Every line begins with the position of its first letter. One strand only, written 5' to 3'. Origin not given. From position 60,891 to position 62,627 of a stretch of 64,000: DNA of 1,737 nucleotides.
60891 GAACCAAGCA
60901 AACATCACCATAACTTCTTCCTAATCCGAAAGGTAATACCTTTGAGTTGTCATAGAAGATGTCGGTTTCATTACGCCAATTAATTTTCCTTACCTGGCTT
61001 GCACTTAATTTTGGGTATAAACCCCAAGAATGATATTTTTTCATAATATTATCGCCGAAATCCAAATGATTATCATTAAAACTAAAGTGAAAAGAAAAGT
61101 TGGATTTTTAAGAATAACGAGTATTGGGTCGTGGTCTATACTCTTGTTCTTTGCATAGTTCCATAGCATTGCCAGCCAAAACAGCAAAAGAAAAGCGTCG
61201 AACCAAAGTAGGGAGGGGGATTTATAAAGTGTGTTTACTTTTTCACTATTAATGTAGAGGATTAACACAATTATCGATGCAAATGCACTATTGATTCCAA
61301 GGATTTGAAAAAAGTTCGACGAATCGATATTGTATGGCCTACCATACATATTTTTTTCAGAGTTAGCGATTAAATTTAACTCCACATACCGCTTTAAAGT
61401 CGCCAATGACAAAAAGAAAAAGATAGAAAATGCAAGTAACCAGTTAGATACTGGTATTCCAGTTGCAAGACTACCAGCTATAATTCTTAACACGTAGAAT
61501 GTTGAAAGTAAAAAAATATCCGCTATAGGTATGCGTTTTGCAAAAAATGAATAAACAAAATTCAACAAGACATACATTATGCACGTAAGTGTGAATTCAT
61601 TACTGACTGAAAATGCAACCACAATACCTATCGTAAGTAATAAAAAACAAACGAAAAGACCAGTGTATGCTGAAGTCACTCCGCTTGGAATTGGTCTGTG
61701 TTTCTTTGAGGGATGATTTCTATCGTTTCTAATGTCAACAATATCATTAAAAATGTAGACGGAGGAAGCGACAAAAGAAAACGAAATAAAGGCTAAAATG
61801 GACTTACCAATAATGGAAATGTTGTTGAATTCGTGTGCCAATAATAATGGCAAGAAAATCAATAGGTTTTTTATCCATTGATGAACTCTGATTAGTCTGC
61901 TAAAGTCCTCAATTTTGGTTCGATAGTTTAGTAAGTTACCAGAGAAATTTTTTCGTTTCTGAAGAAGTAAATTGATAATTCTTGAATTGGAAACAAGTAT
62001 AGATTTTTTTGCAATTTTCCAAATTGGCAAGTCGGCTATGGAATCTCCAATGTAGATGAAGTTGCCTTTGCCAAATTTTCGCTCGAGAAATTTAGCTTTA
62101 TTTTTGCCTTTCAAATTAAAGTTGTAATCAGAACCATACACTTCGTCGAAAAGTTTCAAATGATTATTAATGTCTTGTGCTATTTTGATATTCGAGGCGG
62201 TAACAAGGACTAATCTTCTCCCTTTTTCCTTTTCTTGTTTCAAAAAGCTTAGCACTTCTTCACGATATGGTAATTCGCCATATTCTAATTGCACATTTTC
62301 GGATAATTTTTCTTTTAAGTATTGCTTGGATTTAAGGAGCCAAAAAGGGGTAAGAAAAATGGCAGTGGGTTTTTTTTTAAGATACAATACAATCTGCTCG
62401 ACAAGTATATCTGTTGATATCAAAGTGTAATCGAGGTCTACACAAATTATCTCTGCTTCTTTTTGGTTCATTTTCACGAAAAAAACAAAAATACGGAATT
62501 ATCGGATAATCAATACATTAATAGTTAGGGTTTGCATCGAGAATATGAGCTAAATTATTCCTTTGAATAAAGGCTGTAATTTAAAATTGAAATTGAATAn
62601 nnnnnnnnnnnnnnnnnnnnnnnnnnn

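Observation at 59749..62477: DprE1-like oxidase plus HAD-phosphatase::UbiA (DPPR-synthase-like) fusion: a polyprenyl-phospho-pentose donor pathway in a non-actinobacterial genome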

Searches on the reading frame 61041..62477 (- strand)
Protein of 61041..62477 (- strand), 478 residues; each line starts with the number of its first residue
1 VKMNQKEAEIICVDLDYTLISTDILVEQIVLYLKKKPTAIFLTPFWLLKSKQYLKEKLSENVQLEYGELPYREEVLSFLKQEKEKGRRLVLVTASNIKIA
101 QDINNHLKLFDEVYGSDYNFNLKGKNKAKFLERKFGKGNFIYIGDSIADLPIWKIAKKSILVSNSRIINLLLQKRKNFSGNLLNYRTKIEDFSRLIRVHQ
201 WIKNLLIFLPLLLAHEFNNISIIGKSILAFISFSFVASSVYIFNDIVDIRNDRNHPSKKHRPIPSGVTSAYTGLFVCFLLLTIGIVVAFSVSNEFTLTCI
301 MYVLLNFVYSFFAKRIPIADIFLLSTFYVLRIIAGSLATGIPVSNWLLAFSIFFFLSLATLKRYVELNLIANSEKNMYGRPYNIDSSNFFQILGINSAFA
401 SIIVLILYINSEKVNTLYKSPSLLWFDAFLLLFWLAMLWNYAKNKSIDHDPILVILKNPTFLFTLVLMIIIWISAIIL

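Call 3: search_protein_families(library=pfam, proteins=[window:61041-62477:-], max_evalue=0.01)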
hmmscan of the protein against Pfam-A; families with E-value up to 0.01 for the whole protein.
window:61041-62477:- (478 aa): 4 families
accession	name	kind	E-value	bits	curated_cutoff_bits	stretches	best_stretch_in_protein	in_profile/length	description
PF01040.23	UbiA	-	2e-20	73.6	34.2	1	224-441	20-229/250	UbiA prenyltransferase family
PF12710.13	HAD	-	1.7e-09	38.8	27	1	49-152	65-187/189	haloacid dehalogenase-like hydrolase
PF00702.32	Hydrolase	-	7.2e-05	23.7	26.4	1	66-151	94-185/191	haloacid dehalogenase-like hydrolase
PF13419.12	HAD_2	-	0.00093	19.8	23.8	1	63-150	75-165/178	Haloacid dehalogenase-like hydrolase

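Call 4: search_protein_families(library=ncbifam, proteins=[window:61041-62477:-], max_evalue=0.01)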
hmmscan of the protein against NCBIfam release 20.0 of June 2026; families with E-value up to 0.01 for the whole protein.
window:61041-62477:- (478 aa): 16 families
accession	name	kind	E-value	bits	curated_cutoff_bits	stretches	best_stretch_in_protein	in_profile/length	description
NF006088.0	PRK08238.1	equivalog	3.6e-157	523.9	351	1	3-476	6-480/482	UbiA family prenyltransferase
NF008977.0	PRK12324.1-2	equivalog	2.8e-47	161.6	234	1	190-476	3-283/297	decaprenyl-phosphate phosphoribosyltransferase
NF008978.0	PRK12324.1-4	equivalog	1e-42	146.2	207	1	191-472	34-315/322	decaprenyl-phosphate phosphoribosyltransferase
NF008976.0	PRK12324.1-1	equivalog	9.2e-36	123.8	474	1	194-458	23-285/306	decaprenyl-phosphate phosphoribosyltransferase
NF009523.0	PRK12884.1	equivalog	5.2e-13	48.8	269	1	187-355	2-167/279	prenyltransferase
TIGR01474.1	ubiA_proteo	equivalog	3.8e-10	39.7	275.45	1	192-336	4-153/282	4-hydroxybenzoate octaprenyltransferase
NF035940.1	prenyl_rel_EboC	equivalog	6.5e-10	38.9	250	1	230-319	45-132/292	UbiA-like protein EboC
TIGR01473.1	cyoE_ctaB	equivalog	1.2e-08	35.1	210.3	1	197-334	8-147/281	heme o synthase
NF009522.0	PRK12883.1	equivalog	2.6e-07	30.4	353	1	218-340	31-151/279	geranylgeranylglycerol-phosphate geranylgeranyltransferase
TIGR01488.1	HAD-SF-IB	subfamily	3.1e-07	30.5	45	1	11-155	2-176/177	HAD-IB family phosphatase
NF009521.0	PRK12882.1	equivalog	3.6e-06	26.4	296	1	195-363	11-174/280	geranylgeranylglycerol-phosphate geranylgeranyltransferase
NF005742.0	PRK07566.1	equivalog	3.8e-06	26.2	313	1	236-311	78-151/315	chlorophyll synthase ChlG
TIGR01490.1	HAD-SF-IB-hyp1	subfamily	6.7e-05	23.2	98.3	1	72-162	89-196/202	HAD-IB family hydrolase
TIGR01476.1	chlor_syn_BchG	subfamily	7.4e-05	22.3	212.3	1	259-311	71-124/283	(bacterio)chlorophyll synthase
TIGR01475.1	ubiA_other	subfamily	7.4e-05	22.3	180.8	1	188-385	1-192/282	UbiA-like polyprenyltransferase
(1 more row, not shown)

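Call 7: search_solved_structures(query=window:61041-62477:-, show_alignments=2, max_evalue=0.01)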
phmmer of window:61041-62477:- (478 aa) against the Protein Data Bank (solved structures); distinct sequences matched with E-value up to 0.01: 2.
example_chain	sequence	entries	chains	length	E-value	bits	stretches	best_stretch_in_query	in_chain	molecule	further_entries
8j8j_D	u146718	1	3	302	1.7e-31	112.7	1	194-403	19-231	Decaprenyl-phosphate phosphoribosyltransferase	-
8j8k_A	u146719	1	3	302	2.3e-22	82.6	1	194-403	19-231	Decaprenyl-phosphate phosphoribosyltransferase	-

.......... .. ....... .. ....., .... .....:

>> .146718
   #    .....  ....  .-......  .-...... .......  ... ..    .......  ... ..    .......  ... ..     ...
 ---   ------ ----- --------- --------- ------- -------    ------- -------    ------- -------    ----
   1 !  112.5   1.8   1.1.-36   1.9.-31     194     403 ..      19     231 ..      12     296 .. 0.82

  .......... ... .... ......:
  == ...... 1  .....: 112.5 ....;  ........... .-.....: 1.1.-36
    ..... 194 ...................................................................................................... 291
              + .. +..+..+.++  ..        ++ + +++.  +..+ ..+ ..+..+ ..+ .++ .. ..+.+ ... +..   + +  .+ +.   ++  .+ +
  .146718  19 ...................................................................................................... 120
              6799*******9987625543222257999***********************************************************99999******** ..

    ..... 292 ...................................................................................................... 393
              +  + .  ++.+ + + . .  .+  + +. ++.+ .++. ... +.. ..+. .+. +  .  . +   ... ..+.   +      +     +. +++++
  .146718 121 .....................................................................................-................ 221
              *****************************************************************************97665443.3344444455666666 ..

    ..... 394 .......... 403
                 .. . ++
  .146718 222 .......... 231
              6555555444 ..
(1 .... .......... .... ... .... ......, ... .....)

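Call 8: find_homologous_proteins(query=window:61041-62477:-)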
Query window:61041-62477:- (478 aa): 2552 proteins with E <= 0.001 among 8000 candidates; the best 120 are listed.
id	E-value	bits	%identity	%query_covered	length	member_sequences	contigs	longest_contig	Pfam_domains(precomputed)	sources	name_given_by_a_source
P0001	0.0e+0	1023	99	100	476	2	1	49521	PF01040.24,PF12710.14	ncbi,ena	-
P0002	1.5e-253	860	83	100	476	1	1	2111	PF01040.24,PF12710.14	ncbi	ncbi:MAG: UbiA family prenyltransferase [Candidatus Kapaibacteriota bacterium]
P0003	4.6e-227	772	74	100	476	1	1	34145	PF01040.24,PF12710.14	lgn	-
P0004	6.9e-180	617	59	99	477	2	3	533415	PF01040.24,PF12710.14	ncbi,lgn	-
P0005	3.2e-179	615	59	99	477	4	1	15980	PF01040.24,PF12710.14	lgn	-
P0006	1.2e-174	599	59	98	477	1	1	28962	PF01040.24,PF12710.14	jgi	jgi:4-hydroxybenzoate polyprenyltransferase/phosphoserine phosphatase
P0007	2.5e-173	595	58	99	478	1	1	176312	PF01040.24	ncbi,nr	ncbi:MAG: UbiA family prenyltransferase [Ignavibacteria bacterium]|nr:UbiA family prenyltransferase 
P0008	2.5e-170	585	57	99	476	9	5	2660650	PF01040.24,PF12710.14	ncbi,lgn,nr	ncbi:MAG: putative membrane protein [Candidatus Kapaibacterium sp.]|nr:MAG: putative membrane protei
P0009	1.6e-168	579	56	99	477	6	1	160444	PF01040.24,PF12710.14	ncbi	ncbi:MAG: UbiA family prenyltransferase [Candidatus Kapaibacteriota bacterium]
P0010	2.3e-157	543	56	94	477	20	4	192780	PF01040.24,PF12710.14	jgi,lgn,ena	jgi:4-hydroxybenzoate polyprenyltransferase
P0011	4.9e-157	541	56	97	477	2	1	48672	PF01040.24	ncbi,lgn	-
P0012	7.8e-151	521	54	97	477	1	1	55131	PF01040.24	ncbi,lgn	-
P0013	6.1e-143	495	51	100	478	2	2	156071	PF01040.24,PF12710.14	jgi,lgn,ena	-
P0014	1.7e-141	490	57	86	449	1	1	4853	PF01040.24,PF12710.14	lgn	-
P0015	5.5e-141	489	50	96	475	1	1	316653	PF01040.24,PF12710.14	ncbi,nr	ncbi:MAG: UbiA family prenyltransferase [Ignavibacteria bacterium]|nr:UbiA family prenyltransferase 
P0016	1.6e-135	471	50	99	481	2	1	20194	PF01040.24,PF12710.14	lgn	-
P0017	9.8e-135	468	49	97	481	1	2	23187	PF01040.24,PF12710.14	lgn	-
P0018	7.9e-134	465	50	97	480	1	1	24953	PF01040.24,PF12710.14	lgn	-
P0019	9.8e-133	461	48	99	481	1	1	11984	PF01040.24,PF12710.14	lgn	-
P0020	2.5e-132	460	48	99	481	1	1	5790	PF01040.24,PF12710.14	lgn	-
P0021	2.3e-131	457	49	97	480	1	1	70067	PF01040.24,PF12710.14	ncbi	ncbi:MAG: UbiA family prenyltransferase [Candidatus Kapaibacteriales bacterium]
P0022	2.5e-130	453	47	99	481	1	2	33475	PF01040.24,PF12710.14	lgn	-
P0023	9.1e-128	445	49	99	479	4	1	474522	PF01040.24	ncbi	-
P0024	1.4e-127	444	47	99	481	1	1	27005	PF01040.24,PF12710.14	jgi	jgi:4-hydroxybenzoate polyprenyltransferase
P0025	1.8e-123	431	46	99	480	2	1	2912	PF01040.24,PF12710.14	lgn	-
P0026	1.2e-120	421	47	96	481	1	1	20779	PF01040.24,PF12710.14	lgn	-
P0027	3.4e-120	420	47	96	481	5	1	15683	PF01040.24,PF12710.14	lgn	-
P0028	2.4e-119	417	47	90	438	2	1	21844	PF01040.24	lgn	-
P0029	4.2e-119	416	46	96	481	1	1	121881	PF01040.24,PF12710.14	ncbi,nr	ncbi:MAG: UbiA family prenyltransferase [Candidatus Kapabacteria bacterium]|nr:UbiA family prenyltra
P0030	1.9e-118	414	45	95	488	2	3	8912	PF01040.24,PF12710.14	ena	-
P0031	4.2e-118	413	46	96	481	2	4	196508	PF01040.24,PF12710.14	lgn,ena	-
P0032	4.2e-112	393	41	95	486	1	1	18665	PF01040.24,PF12710.14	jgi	jgi:4-hydroxybenzoate polyprenyltransferase/phosphoserine phosphatase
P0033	9.0e-112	392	42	97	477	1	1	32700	PF00702.33,PF01040.24,PF12710.14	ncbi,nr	ncbi:MAG: UbiA family prenyltransferase [Gammaproteobacteria bacterium]|nr:UbiA family prenyltransfe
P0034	1.2e-111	392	41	99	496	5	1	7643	PF01040.24,PF12710.14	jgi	-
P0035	2.3e-111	391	42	98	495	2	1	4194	PF01040.24,PF12710.14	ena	-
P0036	4.3e-111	390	43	97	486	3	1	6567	PF01040.24,PF12710.14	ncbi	ncbi:MAG: UbiA family prenyltransferase [FCB group bacterium]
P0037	4.5e-111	390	42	99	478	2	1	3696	PF01040.24,PF12710.14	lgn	-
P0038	4.6e-111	390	43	94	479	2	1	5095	PF01040.24,PF12710.14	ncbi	-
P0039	1.1e-110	389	44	94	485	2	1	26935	PF01040.24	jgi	-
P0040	1.7e-109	385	42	96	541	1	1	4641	PF00702.33,PF01040.24,PF12710.14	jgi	jgi:4-hydroxybenzoate polyprenyltransferase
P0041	1.8e-109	385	41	97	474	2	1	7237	PF01040.24,PF12710.14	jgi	-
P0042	3.3e-109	384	42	98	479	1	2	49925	PF01040.24,PF12710.14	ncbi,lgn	ncbi:MAG: UbiA family prenyltransferase [Candidatus Kapaibacterium sp.]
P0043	4.5e-109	383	43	99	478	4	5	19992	PF01040.24,PF12710.14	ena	-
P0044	4.5e-109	383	42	96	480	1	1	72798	PF01040.24,PF12710.14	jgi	-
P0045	9.2e-109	382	41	97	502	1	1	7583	PF01040.24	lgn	-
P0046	9.2e-109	382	42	96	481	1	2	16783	PF01040.24,PF12710.14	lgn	-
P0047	1.9e-108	381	42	98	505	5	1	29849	PF01040.24,PF12710.14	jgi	-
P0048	3.2e-108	381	41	96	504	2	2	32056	PF00702.33,PF01040.24,PF12710.14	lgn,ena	-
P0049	7.0e-108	379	40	97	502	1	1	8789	PF01040.24,PF12710.14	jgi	jgi:4-hydroxybenzoate polyprenyltransferase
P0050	8.4e-108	379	39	98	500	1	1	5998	PF01040.24,PF12710.14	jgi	jgi:4-hydroxybenzoate polyprenyltransferase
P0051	1.0e-107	379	40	98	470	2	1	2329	PF01040.24,PF12710.14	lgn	-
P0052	1.2e-107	379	40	98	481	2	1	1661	PF01040.24,PF12710.14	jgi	jgi:4-hydroxybenzoate polyprenyltransferase/phosphoglycolate phosphatase-like HAD superfamily hydrol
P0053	1.5e-107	378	41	100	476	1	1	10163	PF01040.24,PF12710.14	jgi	-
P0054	2.4e-107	378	39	100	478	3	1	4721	PF01040.24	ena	-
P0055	2.5e-107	378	39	98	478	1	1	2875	PF00702.33,PF01040.24,PF12710.14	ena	-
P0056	2.8e-107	377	40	97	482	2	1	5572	PF01040.24,PF12710.14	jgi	jgi:4-hydroxybenzoate polyprenyltransferase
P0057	3.1e-107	377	40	94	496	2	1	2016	PF01040.24,PF12710.14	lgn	-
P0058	3.1e-107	377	43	95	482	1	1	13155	PF01040.24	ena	-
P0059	3.1e-107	377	41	96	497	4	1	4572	PF01040.24,PF12710.14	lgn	-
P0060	4.7e-107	377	38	98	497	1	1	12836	PF01040.24,PF12710.14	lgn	-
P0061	4.7e-107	377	41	96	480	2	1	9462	PF01040.24,PF12710.14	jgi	-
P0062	6.3e-107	376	40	99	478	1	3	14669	PF01040.24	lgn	-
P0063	9.6e-107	376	39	97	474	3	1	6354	PF01040.24,PF12710.14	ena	-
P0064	1.0e-106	376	39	98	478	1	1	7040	PF00702.33,PF01040.24,PF12710.14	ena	-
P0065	1.1e-106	375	40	97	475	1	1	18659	PF01040.24,PF12710.14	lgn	-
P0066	1.1e-106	375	40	98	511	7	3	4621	PF00702.33,PF01040.24,PF12710.14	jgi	jgi:4-hydroxybenzoate polyprenyltransferase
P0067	1.2e-106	375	43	99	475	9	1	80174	PF01040.24,PF12710.14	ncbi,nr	ncbi:MAG: UbiA family prenyltransferase [Thioploca sp.]|nr:UbiA family prenyltransferase [Thioploca 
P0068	1.2e-106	375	43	97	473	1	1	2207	PF01040.24,PF12710.14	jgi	jgi:4-hydroxybenzoate polyprenyltransferase/phosphoserine phosphatase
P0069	1.3e-106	375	41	97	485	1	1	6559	PF01040.24,PF12710.14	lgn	-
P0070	1.6e-106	375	41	96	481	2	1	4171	PF01040.24,PF12710.14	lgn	-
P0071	2.0e-106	375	41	94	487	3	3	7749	PF01040.24,PF12710.14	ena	-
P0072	2.4e-106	374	41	98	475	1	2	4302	PF00702.33,PF01040.24,PF12710.14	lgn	-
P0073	3.2e-106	374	39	96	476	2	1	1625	PF01040.24,PF12710.14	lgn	-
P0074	3.7e-106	374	39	99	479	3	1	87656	PF01040.24,PF12710.14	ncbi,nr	ncbi:UbiA family prenyltransferase [Actibacterium mucosum]|nr:UbiA family prenyltransferase [Actibac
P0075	4.0e-106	374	40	98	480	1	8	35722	PF01040.24,PF12710.14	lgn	-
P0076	4.4e-106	373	42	98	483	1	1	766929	PF01040.24,PF12710.14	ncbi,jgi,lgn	jgi:4-hydroxybenzoate polyprenyltransferase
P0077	5.1e-106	373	40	94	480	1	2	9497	PF01040.24,PF12710.14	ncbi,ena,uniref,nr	ncbi:MAG: Integral membrane protein [uncultured Truepera sp.]|uniref:Integral membrane protein n=1 T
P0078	5.2e-106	373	42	93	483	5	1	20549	PF01040.24,PF12710.14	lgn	-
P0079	5.9e-106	373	38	97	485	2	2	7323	PF01040.24,PF12710.14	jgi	jgi:4-hydroxybenzoate polyprenyltransferase/phosphoserine phosphatase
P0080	8.3e-106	373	38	98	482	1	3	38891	PF01040.24,PF12710.14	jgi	jgi:4-hydroxybenzoate polyprenyltransferase/phosphoserine phosphatase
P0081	8.4e-106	373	39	97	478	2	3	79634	PF01040.24,PF12710.14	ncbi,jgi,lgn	jgi:4-hydroxybenzoate polyprenyltransferase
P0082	9.7e-106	372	41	94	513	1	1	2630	PF01040.24,PF12710.14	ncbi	-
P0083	1.3e-105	372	39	98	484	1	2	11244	PF01040.24,PF12710.14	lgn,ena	-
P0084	1.4e-105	372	40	97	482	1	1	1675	PF01040.24,PF12710.14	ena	-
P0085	1.4e-105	372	40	94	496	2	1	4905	PF01040.24,PF12710.14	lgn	-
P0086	1.5e-105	372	41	97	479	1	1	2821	PF01040.24,PF12710.14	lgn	-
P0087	1.7e-105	372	41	94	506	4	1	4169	PF01040.24,PF12710.14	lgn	-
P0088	1.8e-105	371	40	96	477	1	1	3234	PF00702.33,PF01040.24,PF12710.14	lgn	-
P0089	1.8e-105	371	40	99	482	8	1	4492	PF01040.24,PF12710.14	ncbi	-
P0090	2.1e-105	371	38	97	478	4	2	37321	PF01040.24,PF12710.14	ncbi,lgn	ncbi:MAG: UbiA family prenyltransferase [Betaproteobacteria bacterium]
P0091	2.6e-105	371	39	99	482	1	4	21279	PF00702.33,PF01040.24,PF12710.14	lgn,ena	-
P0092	3.2e-105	371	39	96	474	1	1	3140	PF01040.24,PF12710.14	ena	-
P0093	3.5e-105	371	40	97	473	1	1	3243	PF00702.33,PF01040.24,PF12710.14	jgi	jgi:4-hydroxybenzoate polyprenyltransferase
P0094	3.8e-105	370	39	97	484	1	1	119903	PF01040.24,PF12710.14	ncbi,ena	-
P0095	5.0e-105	370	41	95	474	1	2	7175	PF01040.24,PF12710.14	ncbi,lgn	-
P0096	5.1e-105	370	41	95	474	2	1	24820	PF01040.24,PF12710.14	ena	-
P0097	5.4e-105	370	41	95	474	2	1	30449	PF01040.24,PF12710.14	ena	-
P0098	6.3e-105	370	40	99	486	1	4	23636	PF01040.24,PF12710.14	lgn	-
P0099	8.0e-105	369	39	99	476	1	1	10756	PF01040.24,PF12710.14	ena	-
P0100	1.0e-104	369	39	96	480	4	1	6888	PF01040.24,PF12710.14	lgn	-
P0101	1.1e-104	369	41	95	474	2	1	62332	PF01040.24,PF12710.14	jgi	-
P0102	1.2e-104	369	41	94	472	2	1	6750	PF00702.33,PF01040.24,PF12710.14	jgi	-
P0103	1.2e-104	369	41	95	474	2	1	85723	PF01040.24,PF12710.14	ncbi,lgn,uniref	ncbi:Integral membrane protein [hydrothermal vent metagenome]|uniref:Integral membrane protein n=1 T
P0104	1.3e-104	369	42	95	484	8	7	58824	PF01040.24,PF12710.14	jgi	jgi:4-hydroxybenzoate polyprenyltransferase/phosphoserine phosphatase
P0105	1.6e-104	368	40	95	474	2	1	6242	PF01040.24,PF12710.14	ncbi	-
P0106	1.6e-104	368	40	97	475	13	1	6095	PF01040.24,PF12710.14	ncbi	-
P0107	1.7e-104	368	40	96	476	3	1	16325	PF01040.24,PF12710.14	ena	-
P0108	2.0e-104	368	39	97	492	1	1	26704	PF01040.24,PF12710.14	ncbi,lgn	-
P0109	2.0e-104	368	41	91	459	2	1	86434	PF01040.24,PF12710.14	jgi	jgi:4-hydroxybenzoate polyprenyltransferase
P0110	2.1e-104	368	43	95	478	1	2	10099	PF01040.24,PF12710.14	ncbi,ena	-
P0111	2.2e-104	368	39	96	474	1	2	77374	PF01040.24,PF12710.14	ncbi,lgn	-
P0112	2.4e-104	368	39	99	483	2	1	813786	PF00702.33,PF01040.24,PF12710.14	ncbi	ncbi:MAG: UbiA family prenyltransferase [Oligoflexus sp.]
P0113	2.5e-104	368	41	93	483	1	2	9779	PF01040.24,PF12710.14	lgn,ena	-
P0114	2.7e-104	368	40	94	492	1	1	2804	PF00702.33,PF01040.24,PF12710.14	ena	-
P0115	2.8e-104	368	38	97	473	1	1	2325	PF01040.24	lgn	-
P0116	3.1e-104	367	39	99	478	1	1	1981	PF01040.24,PF12710.14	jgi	jgi:4-hydroxybenzoate polyprenyltransferase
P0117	3.8e-104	367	43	94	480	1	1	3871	PF01040.24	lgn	-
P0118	4.5e-104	367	40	97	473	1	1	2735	PF01040.24,PF12710.14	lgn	-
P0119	4.6e-104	367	40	96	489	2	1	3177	PF01040.24,PF12710.14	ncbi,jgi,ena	-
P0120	4.7e-104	367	44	94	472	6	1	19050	PF01040.24,PF12710.14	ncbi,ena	-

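Call 18: find_encoding_contigs(protein=P0008, flank=10000, max_places=3)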
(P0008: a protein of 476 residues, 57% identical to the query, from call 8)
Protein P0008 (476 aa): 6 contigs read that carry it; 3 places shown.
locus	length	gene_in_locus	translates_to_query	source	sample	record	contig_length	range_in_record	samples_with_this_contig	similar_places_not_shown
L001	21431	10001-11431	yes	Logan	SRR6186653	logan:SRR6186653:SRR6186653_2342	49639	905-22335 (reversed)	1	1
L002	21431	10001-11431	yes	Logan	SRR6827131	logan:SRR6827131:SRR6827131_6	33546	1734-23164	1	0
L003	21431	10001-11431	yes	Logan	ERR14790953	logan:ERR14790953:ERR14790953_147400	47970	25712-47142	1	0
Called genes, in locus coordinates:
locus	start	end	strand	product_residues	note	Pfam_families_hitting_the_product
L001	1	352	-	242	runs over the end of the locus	-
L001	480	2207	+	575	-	PF01401:Peptidase_M2, PF01432:Peptidase_M3 (weak), PF02074:Peptidase_M32 (weak), PF01432:Peptidase_M3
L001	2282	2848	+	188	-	-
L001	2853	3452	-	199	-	PF01330:RuvA_N, PF12826:HHH_2 (faint), PF00633:HHH (faint), PF21176:RecR_HhH (faint), PF14520:HHH_5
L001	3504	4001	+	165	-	PF05163:DinB, PF12867:DinB_2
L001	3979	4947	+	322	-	PF00291:PALP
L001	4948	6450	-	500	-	PF00772:DnaB, PF03796:DnaB_C, PF06745:ATPase (weak), PF13481:AAA_25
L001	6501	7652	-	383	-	PF13177:DNA_pol3_delta2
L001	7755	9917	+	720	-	PF00676:E1_dh, PF02779:Transket_pyr, PF02780:Transketolase_C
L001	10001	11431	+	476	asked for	PF12710:HAD, PF01040:UbiA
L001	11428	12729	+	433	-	PF01565:FAD_binding_4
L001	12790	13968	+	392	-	PF00072:Response_reg (weak), PF08668:HDOD, PF01966:HD (weak)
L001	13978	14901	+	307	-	-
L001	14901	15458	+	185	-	PF03602:Cons_hypoth95, PF05175:MTS, PF13847:Methyltransf_31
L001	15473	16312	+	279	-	PF03976:PPK2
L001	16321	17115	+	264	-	PF00215:OMPdecase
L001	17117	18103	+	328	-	PF11013:DUF2851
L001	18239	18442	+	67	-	-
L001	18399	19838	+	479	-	PF11638:DnaA_N, PF00308:Bac_DnaA, PF01695:IstB_IS21 (faint), PF08299:Bac_DnaA_C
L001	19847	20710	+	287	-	PF02588:YitT_membrane, PF10035:DUF2179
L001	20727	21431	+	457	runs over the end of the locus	PF00083:Sugar_tr, PF07690:MFS_1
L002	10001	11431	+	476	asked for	PF12710:HAD, PF01040:UbiA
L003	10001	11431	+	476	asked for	PF12710:HAD, PF01040:UbiA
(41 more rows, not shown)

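Call 19: find_encoding_contigs(protein=P0004, flank=10000, max_places=2)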
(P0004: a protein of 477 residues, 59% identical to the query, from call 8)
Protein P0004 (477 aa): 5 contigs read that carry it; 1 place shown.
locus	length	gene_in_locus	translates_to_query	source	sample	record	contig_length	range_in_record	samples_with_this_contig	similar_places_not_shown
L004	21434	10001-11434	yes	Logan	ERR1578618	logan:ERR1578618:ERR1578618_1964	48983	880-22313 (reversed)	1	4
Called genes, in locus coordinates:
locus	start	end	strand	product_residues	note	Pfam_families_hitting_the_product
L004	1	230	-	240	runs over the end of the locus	-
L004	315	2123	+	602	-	PF01401:Peptidase_M2, PF02074:Peptidase_M32 (faint)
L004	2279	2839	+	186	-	-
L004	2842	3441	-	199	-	PF01330:RuvA_N, PF12826:HHH_2 (faint), PF21176:RecR_HhH (faint), PF00633:HHH (faint), PF14520:HHH_5, PF07499:RuvA_C (weak)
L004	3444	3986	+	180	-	PF05163:DinB, PF12867:DinB_2 (weak)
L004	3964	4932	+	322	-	PF00291:PALP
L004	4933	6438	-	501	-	PF00772:DnaB, PF03796:DnaB_C, PF13481:AAA_25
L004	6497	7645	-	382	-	PF13177:DNA_pol3_delta2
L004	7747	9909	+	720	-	PF00676:E1_dh, PF02779:Transket_pyr, PF02780:Transketolase_C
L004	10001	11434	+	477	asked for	PF12710:HAD (faint), PF01040:UbiA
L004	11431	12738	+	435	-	PF01565:FAD_binding_4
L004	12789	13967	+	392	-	PF00072:Response_reg (weak), PF08668:HDOD, PF01966:HD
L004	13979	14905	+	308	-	-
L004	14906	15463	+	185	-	PF03602:Cons_hypoth95, PF05175:MTS, PF13847:Methyltransf_31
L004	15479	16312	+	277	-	PF03976:PPK2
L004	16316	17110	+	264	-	PF00215:OMPdecase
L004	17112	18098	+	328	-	PF11013:DUF2851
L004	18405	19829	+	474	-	PF11638:DnaA_N, PF00308:Bac_DnaA, PF01695:IstB_IS21 (weak), PF00004:AAA (faint), PF08299:Bac_DnaA_C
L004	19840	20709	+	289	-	PF02588:YitT_membrane, PF10035:DUF2179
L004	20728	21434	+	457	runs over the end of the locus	PF00083:Sugar_tr, PF07690:MFS_1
